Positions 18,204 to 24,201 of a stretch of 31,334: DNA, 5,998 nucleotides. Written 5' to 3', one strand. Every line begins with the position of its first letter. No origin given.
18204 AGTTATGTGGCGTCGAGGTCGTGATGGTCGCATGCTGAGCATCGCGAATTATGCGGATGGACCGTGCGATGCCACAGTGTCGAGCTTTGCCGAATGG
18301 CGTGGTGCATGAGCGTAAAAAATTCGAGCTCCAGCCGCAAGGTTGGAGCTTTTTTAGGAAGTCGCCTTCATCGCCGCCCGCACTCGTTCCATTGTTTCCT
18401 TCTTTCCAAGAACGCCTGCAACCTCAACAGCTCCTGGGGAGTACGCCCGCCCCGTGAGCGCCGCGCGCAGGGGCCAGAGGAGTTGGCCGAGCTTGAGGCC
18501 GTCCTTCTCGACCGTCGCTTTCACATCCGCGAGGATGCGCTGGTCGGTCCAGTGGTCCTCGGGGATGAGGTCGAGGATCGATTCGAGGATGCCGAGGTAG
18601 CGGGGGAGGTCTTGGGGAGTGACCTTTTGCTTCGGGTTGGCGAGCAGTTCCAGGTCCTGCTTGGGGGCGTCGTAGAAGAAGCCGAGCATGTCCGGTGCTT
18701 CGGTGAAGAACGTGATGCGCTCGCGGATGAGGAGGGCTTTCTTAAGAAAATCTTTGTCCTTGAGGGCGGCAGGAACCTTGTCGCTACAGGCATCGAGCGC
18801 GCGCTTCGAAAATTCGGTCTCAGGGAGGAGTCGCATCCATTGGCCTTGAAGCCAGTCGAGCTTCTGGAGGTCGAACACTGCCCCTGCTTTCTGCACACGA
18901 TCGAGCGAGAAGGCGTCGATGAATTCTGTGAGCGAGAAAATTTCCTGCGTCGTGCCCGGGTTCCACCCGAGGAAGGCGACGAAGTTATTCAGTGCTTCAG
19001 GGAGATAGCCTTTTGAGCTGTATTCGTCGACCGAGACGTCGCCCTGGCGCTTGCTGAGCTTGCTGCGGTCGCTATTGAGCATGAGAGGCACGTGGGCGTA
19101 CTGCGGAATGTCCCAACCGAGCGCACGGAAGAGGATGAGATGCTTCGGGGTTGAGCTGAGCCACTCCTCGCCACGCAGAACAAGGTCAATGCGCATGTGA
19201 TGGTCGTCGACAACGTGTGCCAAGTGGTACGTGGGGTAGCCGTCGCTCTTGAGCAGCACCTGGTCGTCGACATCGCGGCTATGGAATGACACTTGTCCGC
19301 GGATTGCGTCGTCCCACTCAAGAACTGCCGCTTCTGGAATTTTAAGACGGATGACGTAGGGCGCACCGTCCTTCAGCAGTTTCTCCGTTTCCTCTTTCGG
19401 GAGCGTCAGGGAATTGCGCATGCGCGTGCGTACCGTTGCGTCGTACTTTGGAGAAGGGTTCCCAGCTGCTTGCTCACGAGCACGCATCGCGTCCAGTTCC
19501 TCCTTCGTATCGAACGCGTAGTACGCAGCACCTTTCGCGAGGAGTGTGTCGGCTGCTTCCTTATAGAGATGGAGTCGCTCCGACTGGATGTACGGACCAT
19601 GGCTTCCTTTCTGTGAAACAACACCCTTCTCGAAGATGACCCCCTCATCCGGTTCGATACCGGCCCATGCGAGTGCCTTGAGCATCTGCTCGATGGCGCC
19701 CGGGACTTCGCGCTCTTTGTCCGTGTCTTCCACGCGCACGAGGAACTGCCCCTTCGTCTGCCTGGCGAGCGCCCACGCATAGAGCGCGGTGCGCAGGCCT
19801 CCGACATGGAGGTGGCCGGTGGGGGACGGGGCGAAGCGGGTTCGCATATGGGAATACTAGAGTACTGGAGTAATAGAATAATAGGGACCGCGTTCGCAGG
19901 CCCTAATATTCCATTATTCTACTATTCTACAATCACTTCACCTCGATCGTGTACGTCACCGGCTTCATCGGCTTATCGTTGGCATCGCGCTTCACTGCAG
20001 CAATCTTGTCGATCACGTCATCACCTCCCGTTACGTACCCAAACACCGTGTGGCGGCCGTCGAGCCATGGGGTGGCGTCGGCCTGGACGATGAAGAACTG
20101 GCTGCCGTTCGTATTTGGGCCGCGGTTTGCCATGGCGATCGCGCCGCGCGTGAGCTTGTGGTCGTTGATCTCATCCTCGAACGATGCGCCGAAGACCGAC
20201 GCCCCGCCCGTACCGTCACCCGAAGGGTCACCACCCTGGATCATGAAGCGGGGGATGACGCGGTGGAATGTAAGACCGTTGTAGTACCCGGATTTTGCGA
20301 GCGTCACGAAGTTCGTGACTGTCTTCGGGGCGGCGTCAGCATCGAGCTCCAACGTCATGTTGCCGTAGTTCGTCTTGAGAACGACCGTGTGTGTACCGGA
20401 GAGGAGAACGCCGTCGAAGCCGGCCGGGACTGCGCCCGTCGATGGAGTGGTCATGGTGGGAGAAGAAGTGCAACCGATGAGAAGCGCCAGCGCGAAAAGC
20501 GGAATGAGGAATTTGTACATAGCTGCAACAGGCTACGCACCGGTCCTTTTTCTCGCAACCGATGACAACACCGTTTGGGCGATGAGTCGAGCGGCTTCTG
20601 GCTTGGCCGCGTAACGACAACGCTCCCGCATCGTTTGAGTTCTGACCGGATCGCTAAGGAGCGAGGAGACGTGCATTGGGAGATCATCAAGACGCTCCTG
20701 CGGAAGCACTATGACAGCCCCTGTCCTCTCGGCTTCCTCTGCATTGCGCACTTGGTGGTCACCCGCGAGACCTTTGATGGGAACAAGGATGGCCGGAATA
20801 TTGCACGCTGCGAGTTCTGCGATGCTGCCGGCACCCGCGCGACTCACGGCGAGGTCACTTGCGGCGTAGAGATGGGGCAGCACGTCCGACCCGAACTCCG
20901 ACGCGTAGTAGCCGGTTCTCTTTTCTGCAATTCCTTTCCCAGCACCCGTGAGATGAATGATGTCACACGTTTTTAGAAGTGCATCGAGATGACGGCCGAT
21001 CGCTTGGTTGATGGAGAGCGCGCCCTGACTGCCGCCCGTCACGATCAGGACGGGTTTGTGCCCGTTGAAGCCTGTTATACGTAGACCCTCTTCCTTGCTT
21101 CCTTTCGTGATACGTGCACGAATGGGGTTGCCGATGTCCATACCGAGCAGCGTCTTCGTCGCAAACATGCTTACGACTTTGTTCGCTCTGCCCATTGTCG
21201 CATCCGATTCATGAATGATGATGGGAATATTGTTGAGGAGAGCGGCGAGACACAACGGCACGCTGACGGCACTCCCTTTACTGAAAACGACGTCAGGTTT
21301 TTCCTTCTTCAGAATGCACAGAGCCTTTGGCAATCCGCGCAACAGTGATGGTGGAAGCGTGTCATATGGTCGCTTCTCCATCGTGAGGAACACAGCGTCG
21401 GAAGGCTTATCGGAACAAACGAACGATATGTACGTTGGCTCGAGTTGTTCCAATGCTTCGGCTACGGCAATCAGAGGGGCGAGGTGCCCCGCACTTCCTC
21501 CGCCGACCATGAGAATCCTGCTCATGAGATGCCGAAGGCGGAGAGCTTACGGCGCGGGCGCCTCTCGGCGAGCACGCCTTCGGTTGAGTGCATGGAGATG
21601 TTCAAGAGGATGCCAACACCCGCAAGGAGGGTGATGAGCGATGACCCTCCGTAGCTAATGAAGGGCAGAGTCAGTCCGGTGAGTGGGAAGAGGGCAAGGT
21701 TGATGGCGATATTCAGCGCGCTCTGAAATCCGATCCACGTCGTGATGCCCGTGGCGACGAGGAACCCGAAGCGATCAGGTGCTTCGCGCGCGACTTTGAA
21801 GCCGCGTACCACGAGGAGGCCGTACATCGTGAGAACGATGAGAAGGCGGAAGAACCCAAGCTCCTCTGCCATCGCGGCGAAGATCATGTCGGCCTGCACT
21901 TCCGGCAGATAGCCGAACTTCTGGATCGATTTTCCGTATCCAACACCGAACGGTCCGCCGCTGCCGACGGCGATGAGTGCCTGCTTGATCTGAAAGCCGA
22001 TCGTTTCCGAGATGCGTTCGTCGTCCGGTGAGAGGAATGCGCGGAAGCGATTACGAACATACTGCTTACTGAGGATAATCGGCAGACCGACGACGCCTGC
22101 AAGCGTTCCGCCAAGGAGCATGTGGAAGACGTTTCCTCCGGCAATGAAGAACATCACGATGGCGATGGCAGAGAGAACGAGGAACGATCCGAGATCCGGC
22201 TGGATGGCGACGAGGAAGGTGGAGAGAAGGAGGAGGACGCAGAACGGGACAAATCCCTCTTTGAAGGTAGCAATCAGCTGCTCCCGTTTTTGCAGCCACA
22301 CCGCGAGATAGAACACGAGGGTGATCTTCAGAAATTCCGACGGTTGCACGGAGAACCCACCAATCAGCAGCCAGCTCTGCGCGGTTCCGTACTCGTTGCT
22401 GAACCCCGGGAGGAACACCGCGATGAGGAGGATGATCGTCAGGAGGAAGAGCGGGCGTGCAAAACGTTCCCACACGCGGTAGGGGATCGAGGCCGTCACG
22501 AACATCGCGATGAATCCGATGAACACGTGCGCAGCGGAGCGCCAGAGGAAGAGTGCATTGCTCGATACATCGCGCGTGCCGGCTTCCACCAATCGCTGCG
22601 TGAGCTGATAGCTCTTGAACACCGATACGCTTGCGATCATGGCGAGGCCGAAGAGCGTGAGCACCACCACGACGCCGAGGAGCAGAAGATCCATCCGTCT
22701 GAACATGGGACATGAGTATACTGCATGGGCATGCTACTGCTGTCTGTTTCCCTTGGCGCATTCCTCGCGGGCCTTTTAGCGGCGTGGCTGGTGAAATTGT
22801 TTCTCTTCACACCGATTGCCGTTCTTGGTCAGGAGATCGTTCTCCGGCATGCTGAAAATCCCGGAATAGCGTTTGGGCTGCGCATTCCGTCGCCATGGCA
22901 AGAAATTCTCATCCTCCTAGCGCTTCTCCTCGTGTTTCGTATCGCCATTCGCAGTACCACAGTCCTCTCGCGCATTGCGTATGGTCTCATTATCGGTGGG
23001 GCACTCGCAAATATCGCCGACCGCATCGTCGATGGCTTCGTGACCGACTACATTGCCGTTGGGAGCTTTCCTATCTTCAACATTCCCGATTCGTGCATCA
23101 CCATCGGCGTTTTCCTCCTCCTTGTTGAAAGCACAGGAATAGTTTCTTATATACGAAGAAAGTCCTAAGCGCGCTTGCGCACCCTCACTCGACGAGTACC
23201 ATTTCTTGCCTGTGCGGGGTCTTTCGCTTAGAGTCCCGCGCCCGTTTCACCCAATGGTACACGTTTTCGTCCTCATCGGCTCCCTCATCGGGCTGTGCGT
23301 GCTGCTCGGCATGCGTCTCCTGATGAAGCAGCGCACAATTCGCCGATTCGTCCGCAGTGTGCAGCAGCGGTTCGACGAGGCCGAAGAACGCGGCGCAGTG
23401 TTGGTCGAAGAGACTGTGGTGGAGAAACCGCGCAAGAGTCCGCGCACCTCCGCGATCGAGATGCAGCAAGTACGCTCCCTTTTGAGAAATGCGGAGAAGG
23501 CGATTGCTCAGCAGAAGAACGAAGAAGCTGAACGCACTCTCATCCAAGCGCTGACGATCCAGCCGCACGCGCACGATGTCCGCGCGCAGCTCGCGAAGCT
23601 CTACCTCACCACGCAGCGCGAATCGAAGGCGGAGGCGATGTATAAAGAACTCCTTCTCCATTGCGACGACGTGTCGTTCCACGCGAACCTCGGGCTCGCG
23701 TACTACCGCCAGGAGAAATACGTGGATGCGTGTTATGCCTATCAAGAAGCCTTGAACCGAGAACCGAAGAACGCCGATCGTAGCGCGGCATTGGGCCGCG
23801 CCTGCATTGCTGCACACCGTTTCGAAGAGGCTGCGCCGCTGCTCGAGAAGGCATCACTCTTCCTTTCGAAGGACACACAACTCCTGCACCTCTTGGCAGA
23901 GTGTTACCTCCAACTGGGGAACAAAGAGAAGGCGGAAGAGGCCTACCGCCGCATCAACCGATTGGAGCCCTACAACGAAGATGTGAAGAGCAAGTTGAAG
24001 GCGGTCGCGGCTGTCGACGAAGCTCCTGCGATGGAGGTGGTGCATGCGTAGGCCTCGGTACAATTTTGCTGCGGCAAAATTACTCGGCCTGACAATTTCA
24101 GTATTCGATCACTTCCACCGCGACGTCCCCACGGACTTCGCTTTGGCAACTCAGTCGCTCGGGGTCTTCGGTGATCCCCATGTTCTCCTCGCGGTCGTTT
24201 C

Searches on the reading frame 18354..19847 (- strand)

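Call 10: search_protein_families(library=pfam, proteins=[window:18354-19847:-], max_evalue=0.001)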
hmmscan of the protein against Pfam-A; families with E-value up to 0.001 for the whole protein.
window:18354-19847:- (497 aa): 2 families
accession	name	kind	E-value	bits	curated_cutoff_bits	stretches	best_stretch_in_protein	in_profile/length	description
PF00749.27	tRNA-synt_1c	-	1.9e-98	329.7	23.4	1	2-332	3-314/314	tRNA synthetases class I (E and Q), catalytic domain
PF19269.4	Anticodon_2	-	6.5e-27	95.1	23.6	1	361-492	10-140/141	Anticodon binding domain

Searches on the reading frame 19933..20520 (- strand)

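Call 10: search_protein_families(library=pfam, proteins=[window:19933-20520:-], max_evalue=0.001)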
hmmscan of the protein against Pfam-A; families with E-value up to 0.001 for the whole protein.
window:19933-20520:- (195 aa): 1 family
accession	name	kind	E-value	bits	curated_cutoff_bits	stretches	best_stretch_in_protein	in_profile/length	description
PF00160.26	Pro_isomerase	-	1.1e-50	172.4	21.7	1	46-189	2-153/159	Cyclophilin type peptidyl-prolyl cis-trans isomerase/CLD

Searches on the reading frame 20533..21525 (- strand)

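Call 11: search_protein_families(library=pfam, proteins=[window:20533-21525:-], max_evalue=0.001)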
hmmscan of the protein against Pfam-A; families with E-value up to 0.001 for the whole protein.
window:20533-21525:- (330 aa): 2 families
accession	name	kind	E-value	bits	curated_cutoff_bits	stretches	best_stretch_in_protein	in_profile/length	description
PF04101.22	Glyco_tran_28_C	-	7.3e-26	91.6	22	1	159-309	1-160/166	Glycosyltransferase family 28 C-terminal domain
PF03033.26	Glyco_transf_28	-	1.4e-22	80.7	26.2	1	4-125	1-137/139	Glycosyltransferase family 28 N-terminal domain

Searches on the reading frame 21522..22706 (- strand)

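Call 11: search_protein_families(library=pfam, proteins=[window:21522-22706:-], max_evalue=0.001)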
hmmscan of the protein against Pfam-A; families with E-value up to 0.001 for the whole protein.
window:21522-22706:- (394 aa): 1 family
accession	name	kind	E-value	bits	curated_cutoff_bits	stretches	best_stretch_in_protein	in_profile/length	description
PF01098.24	FTSW_RODA_SPOVE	-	1.1e-94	317.8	26.4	1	8-375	3-355/356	Cell cycle protein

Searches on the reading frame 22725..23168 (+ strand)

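Call 11: search_protein_families(library=pfam, proteins=[window:22725-23168:+], max_evalue=0.001)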
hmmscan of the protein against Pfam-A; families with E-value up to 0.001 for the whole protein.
window:22725-23168:+ (147 aa): 1 family
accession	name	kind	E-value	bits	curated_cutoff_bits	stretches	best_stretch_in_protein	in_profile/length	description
PF01252.23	Peptidase_A8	-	4.3e-24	85.8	25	1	21-135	14-139/142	Signal peptidase (SPase) II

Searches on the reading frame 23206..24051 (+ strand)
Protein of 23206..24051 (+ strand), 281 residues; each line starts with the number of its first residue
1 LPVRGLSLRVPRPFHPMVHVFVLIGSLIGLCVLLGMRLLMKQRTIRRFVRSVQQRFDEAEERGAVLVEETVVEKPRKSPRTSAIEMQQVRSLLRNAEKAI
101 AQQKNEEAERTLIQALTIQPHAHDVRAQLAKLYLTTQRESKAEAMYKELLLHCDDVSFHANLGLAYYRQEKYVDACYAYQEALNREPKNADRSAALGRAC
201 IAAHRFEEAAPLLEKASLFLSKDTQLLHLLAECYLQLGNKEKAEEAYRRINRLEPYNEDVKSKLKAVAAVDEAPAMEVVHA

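Call 11: search_protein_families(library=pfam, proteins=[window:23206-24051:+], max_evalue=0.001)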
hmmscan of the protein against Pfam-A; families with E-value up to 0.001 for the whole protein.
window:23206-24051:+ (281 aa): 16 families
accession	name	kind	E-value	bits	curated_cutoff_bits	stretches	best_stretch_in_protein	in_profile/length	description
PF14559.12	TPR_19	-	6.8e-19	68.4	25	3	205-262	6-63/68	Tetratricopeptide repeat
PF07719.23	TPR_2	-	2.9e-15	55.5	27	2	158-189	3-34/34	Tetratricopeptide repeat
PF13428.12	TPR_14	-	4.4e-11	42.8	23.5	1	226-261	3-38/44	Tetratricopeptide repeat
PF13181.12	TPR_8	-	8.6e-10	38.4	25.7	1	225-255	2-32/34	Tetratricopeptide repeat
PF00515.34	TPR_1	-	3e-09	36.7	27.8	1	159-189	4-34/34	Tetratricopeptide repeat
PF13176.12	TPR_7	-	3.9e-09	36.3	27.9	0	226-249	1-24/36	Tetratricopeptide repeat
PF13424.12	TPR_12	-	4.2e-09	36.9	30.1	0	161-216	8-71/77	Tetratricopeptide repeat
PF13432.12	TPR_16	-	5e-09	36.9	32.7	0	195-256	2-63/65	Tetratricopeptide repeat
PF23914.1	TPR_CcmH_CycH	-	5e-08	33.4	42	1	100-192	61-157/158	Cytochrome c-type biogenesis protein H TPR domain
PF13431.12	TPR_17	-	6.1e-06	26.5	24.4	0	222-245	11-34/34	Tetratricopeptide repeat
PF12895.13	ANAPC3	-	8.8e-06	26.4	27.2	0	161-216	28-82/82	Anaphase-promoting complex, cyclosome, subunit 3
PF13174.12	TPR_6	-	1.8e-05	25.5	26.3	0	227-250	3-26/33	Tetratricopeptide repeat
PF13414.12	TPR_11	-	0.0002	21.4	26.8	0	163-197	1-35/42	TPR repeat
PF13429.12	TPR_15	-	0.00041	20.3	26.2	0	220-263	142-185/280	Tetratricopeptide repeat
PF24575.1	TPR_Slam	-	0.00042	21.2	35.2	0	95-144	51-102/104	Surface lipoprotein assembly modifier, N-terminal TPR repeats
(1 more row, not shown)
